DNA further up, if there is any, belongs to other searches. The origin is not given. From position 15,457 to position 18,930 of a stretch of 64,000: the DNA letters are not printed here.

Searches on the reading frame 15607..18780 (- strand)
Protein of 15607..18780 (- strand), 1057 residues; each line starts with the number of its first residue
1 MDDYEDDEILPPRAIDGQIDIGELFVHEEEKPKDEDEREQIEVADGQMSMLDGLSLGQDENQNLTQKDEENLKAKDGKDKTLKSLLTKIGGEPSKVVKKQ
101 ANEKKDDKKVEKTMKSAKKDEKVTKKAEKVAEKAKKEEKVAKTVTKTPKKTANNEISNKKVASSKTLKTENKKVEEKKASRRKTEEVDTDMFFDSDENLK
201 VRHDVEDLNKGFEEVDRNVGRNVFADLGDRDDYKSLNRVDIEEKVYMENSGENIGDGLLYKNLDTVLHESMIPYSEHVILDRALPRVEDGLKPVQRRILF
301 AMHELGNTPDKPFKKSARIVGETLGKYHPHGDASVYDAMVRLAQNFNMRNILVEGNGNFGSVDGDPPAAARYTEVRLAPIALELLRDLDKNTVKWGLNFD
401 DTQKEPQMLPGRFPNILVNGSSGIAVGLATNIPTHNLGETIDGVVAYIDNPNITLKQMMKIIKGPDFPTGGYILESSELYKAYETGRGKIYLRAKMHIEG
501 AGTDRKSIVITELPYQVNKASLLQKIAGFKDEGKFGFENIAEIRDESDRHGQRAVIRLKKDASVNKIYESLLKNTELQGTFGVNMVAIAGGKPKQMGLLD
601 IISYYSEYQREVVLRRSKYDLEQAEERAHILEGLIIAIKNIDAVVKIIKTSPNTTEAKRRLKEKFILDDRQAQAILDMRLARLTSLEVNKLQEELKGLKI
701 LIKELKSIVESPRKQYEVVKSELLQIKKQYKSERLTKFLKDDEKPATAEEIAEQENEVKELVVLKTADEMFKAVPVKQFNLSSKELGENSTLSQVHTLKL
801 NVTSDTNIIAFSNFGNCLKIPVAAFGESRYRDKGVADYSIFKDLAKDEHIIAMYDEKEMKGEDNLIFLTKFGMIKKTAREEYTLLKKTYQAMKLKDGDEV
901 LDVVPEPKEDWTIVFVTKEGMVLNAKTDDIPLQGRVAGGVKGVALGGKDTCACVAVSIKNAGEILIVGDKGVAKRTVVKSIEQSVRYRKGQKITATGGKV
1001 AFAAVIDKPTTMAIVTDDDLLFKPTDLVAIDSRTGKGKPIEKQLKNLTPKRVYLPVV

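Call 6: search_protein_families(library=pfam, proteins=[window:15607-18780:-], max_evalue=0.01)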
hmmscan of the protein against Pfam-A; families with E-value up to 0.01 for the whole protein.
window:15607-18780:- (1057 aa): 2 families
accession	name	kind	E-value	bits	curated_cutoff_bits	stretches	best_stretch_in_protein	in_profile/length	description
PF00521.26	DNA_topoisoIV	-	8.3e-157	522.9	31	1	282-723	1-431/432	DNA gyrase/topoisomerase IV, subunit A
PF03989.18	DNA_gyraseA_C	-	3e-19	68.6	27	2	913-951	3-41/48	DNA gyrase C-terminal domain, beta-propeller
